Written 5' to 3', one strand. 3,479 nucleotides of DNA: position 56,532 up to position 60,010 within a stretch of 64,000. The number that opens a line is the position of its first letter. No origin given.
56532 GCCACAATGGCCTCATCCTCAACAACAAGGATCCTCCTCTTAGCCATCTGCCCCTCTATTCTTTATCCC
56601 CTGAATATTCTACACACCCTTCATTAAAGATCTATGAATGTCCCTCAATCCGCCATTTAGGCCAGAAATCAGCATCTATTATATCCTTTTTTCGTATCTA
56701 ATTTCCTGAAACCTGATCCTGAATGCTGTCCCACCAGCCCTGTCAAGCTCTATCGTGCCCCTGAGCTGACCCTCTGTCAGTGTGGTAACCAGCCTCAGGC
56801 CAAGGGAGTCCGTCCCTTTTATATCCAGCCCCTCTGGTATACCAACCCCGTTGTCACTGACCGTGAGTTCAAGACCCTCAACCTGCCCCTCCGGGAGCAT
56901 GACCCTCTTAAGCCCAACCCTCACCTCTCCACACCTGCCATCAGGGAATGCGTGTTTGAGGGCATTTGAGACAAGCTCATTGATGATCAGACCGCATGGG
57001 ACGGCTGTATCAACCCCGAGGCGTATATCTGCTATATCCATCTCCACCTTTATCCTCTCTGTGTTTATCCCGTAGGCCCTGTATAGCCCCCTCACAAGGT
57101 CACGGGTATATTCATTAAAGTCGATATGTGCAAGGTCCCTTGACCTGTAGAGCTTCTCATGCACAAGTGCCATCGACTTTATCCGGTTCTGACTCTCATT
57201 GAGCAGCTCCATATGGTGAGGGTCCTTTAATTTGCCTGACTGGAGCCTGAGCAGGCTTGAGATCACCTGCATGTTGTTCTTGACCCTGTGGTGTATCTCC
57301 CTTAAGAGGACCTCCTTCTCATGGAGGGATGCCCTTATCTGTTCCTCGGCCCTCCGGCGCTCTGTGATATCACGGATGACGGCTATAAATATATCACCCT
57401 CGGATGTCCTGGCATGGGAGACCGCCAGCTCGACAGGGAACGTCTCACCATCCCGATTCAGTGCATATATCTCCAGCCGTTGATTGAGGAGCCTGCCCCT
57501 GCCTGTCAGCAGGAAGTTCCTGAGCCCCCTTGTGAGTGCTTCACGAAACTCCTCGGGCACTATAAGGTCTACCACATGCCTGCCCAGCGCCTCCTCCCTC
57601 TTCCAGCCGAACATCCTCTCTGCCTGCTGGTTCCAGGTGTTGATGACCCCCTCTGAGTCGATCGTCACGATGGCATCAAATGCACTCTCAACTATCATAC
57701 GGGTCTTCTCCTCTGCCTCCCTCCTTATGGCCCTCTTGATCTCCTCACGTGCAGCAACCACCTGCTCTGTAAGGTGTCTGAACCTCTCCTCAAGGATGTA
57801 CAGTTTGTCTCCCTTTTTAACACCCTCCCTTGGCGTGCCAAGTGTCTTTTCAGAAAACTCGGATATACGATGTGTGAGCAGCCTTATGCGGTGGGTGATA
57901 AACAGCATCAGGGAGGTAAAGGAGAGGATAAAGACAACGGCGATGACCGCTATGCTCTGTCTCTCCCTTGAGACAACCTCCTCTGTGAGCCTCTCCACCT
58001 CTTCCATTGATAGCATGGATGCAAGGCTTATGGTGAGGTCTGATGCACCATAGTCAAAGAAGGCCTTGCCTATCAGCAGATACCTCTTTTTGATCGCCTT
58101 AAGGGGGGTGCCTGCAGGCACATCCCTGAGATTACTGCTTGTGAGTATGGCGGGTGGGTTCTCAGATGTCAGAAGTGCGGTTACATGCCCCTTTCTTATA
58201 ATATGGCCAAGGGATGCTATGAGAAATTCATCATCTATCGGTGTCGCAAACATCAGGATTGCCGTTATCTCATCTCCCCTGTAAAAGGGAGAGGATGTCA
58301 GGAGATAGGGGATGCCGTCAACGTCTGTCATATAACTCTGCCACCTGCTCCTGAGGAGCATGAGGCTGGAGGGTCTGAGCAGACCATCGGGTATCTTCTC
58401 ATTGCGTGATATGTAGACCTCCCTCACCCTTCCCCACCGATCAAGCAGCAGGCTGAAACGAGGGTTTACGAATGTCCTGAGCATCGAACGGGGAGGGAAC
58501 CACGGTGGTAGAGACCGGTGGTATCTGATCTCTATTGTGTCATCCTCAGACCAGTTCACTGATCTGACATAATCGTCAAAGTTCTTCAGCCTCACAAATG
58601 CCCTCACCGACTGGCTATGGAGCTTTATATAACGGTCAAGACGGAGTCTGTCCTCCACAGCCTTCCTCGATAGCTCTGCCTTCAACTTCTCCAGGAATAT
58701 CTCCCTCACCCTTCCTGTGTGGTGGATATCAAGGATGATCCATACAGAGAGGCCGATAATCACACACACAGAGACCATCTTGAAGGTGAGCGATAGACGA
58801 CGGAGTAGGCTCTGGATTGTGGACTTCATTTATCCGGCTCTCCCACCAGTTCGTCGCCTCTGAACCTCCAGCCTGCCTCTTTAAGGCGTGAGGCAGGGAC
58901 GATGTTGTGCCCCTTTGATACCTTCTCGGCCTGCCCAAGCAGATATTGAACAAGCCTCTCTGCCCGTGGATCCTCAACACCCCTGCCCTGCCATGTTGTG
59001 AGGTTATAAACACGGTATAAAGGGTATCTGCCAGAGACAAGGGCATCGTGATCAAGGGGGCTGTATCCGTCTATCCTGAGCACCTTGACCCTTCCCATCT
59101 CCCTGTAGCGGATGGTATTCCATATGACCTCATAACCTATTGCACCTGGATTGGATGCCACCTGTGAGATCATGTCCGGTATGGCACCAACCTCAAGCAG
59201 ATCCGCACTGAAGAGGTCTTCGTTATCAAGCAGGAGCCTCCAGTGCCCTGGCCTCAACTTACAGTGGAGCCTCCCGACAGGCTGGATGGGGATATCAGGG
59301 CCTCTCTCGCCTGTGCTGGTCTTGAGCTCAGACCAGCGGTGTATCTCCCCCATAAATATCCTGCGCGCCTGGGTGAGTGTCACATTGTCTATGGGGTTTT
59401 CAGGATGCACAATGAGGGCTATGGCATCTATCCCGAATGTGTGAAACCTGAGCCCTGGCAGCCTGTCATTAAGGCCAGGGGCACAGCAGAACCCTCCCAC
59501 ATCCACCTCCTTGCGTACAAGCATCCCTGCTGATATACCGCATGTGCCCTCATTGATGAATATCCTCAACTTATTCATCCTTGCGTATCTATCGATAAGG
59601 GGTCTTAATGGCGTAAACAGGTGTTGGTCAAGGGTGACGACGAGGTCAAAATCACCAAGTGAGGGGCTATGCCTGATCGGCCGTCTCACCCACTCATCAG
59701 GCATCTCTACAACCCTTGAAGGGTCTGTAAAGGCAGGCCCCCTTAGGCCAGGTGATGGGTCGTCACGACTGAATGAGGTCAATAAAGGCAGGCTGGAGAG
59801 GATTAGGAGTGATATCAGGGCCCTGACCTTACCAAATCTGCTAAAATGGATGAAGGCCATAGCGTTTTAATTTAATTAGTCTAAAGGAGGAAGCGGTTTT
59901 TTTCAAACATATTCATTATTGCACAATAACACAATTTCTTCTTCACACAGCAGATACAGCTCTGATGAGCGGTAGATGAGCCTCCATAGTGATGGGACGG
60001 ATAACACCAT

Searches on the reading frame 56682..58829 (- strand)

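Call 39: search_protein_families(library=pfam, proteins=[window:56682-58829:-], max_evalue=0.00001)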
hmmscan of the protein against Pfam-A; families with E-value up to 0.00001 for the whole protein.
window:56682-58829:- (716 aa): 7 families
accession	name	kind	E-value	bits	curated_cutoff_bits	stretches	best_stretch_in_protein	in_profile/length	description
PF07568.18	HisKA_2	-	7.2e-30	103.3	22.3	1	511-586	1-76/76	Histidine kinase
PF00989.32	PAS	-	1.3e-18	67.5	22.6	1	377-488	4-113/113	PAS fold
PF13426.13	PAS_9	-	2.5e-16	60.3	27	1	385-490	2-103/103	PAS domain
PF02518.31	HATPase_c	-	1.8e-11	44.9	26.4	1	614-708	8-108/111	Histidine kinase-, DNA gyrase B-, and HSP90-like ATPase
PF08448.16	PAS_4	-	6.2e-11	42.9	23.1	1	381-493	2-110/110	PAS fold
PF13188.13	PAS_8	-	7.2e-06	26.2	21.8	0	375-428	2-55/65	PAS domain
PF07536.20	HWE_HK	-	9e-06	26.8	22.8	0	511-564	1-52/83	HWE histidine kinase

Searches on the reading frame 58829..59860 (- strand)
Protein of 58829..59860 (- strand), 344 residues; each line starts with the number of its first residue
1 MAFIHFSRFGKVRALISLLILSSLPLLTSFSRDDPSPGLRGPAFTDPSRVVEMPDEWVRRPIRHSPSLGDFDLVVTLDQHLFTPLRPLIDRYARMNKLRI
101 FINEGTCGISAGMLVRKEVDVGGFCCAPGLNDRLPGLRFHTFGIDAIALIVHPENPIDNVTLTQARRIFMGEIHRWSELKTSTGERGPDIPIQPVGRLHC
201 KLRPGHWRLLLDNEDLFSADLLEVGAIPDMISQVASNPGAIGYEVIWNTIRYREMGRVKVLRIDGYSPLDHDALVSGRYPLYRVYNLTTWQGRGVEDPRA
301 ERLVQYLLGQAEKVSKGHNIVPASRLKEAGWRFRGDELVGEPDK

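Call 39: search_protein_families(library=pfam, proteins=[window:58829-59860:-], max_evalue=0.00001)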
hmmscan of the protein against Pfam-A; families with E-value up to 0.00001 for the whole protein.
window:58829-59860:- (344 aa): 1 family
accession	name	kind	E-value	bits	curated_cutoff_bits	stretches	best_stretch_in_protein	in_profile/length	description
PF12849.12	PBP_like_2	-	7e-10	39.5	27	1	137-292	84-248/267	PBP superfamily domain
